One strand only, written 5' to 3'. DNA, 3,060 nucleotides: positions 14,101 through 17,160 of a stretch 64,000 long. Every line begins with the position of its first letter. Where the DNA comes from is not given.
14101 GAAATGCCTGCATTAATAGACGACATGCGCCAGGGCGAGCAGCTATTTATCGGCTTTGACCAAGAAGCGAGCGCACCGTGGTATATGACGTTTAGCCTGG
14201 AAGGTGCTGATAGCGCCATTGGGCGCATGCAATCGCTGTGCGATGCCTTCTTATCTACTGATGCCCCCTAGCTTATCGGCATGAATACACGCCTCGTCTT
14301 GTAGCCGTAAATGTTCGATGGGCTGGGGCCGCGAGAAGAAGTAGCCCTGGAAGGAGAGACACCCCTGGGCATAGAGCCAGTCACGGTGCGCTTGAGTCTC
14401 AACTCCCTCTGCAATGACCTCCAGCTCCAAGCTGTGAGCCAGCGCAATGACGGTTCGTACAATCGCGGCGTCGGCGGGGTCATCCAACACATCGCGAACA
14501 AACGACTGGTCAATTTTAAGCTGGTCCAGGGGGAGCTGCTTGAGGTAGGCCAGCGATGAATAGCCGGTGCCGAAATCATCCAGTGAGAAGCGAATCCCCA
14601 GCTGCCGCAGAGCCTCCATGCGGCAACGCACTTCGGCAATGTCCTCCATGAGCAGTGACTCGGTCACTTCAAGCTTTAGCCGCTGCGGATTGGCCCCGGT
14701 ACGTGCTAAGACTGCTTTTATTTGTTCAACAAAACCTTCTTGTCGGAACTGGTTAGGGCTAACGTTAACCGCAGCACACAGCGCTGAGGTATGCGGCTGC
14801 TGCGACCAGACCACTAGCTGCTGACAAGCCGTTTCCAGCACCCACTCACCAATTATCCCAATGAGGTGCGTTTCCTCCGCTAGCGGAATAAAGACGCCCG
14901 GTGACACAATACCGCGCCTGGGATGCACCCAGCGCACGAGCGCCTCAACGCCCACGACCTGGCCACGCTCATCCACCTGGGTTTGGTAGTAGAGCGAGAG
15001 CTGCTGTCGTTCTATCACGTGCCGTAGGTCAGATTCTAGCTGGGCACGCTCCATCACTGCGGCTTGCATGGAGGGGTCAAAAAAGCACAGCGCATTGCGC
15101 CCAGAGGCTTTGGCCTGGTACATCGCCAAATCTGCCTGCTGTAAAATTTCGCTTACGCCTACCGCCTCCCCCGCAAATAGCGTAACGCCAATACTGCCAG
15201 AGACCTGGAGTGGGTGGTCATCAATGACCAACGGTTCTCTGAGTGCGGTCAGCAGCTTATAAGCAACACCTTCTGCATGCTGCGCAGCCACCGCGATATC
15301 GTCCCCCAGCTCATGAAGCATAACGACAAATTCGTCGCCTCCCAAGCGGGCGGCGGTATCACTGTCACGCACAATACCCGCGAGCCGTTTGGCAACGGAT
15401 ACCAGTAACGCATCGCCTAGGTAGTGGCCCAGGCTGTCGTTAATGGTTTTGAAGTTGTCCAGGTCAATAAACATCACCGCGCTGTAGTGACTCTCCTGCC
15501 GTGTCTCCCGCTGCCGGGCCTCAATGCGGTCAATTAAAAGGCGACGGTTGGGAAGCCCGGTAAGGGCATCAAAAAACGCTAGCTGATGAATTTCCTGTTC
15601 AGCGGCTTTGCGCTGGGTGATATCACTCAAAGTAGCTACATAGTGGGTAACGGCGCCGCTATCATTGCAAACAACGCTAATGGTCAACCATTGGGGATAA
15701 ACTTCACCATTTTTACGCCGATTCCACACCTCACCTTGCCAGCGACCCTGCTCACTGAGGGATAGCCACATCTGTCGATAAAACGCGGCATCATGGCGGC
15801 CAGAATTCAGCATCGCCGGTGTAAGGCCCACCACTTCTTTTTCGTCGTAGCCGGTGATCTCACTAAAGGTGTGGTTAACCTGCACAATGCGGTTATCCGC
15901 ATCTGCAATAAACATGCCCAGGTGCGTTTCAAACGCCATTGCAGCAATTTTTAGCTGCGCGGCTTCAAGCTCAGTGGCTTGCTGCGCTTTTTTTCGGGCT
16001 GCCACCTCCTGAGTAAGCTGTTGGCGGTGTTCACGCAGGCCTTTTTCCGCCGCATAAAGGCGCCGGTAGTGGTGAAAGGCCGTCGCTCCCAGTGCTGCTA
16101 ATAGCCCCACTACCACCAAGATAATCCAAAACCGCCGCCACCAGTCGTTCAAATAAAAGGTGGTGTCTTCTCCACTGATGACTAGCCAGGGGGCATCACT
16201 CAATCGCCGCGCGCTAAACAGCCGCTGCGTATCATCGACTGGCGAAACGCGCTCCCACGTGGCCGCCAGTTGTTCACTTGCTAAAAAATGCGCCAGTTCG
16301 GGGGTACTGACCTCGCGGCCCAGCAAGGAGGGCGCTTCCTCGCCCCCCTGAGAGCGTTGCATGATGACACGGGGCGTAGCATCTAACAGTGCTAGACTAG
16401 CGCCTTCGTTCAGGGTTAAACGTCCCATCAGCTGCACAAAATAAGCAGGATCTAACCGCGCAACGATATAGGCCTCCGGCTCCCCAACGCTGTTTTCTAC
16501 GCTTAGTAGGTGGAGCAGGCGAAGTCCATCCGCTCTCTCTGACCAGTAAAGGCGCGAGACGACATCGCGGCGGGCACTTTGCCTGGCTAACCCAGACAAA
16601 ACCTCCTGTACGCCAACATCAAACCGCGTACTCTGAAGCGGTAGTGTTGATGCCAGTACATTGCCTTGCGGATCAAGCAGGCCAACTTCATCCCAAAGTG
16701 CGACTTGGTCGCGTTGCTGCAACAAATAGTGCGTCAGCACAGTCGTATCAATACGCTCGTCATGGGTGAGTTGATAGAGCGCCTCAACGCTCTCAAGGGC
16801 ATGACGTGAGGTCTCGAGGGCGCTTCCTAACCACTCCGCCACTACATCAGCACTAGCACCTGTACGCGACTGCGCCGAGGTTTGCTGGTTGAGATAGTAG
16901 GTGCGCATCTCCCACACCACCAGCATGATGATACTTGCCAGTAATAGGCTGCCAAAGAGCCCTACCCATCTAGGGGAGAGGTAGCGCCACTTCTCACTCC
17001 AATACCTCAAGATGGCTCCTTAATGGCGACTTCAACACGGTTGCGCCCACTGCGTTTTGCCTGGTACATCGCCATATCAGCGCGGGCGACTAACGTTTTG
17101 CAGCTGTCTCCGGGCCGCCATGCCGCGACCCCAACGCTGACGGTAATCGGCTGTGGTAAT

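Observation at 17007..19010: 'Blind' bacteriophytochrome diguanylate cyclase: photosensor fold kept, bilin-binding residues lost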

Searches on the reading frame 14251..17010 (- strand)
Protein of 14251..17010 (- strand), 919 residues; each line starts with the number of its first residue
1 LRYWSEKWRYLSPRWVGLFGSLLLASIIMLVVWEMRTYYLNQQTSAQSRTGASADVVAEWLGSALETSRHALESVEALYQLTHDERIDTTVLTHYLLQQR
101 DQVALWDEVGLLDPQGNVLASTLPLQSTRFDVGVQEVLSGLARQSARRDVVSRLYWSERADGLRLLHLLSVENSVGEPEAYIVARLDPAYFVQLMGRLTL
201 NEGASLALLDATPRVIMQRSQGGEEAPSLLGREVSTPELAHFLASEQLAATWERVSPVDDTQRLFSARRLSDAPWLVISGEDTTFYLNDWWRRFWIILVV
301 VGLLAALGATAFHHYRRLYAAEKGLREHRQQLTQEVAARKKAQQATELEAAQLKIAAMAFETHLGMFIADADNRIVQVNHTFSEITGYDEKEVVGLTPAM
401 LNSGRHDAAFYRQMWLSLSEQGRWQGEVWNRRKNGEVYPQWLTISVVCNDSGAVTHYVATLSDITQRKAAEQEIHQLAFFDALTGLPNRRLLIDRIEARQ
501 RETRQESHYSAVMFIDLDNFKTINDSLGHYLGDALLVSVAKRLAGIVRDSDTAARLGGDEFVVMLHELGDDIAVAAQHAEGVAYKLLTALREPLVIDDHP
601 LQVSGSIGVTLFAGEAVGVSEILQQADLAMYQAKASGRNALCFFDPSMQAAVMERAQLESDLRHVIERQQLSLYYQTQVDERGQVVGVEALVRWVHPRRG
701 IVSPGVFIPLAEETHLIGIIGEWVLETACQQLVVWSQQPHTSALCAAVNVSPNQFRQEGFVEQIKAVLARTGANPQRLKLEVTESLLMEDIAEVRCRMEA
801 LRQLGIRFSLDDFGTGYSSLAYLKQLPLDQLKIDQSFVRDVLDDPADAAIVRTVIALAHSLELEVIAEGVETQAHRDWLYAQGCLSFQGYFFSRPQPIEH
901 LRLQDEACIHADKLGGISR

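Call 3: search_protein_families(library=pfam, proteins=[window:14251-17010:-], max_evalue=0.01)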
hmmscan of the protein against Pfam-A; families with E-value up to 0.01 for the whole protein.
window:14251-17010:- (919 aa): 8 families
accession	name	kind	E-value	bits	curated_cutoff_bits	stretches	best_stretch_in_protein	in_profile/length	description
PF00563.25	EAL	-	3.3e-73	246.4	31.3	1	661-895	3-236/236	EAL domain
PF00990.26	GGDEF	-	6.8e-45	153.2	23.8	1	478-639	1-160/161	Diguanylate cyclase, GGDEF domain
PF13426.13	PAS_9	-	4.1e-16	59.6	27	1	365-466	3-103/103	PAS domain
PF00989.32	PAS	-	2.1e-12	47.5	22.6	1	365-464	13-113/113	PAS fold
PF08447.18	PAS_3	-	3.3e-08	34.1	25.6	1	376-460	2-88/89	PAS fold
PF08448.16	PAS_4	-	5e-07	30.4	23.1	1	366-468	8-109/110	PAS fold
PF13188.13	PAS_8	-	9.4e-05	22.6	21.8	1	365-393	13-38/65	PAS domain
PF02743.24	dCache_1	-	0.00064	19.8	45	1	102-279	57-239/240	Cache domain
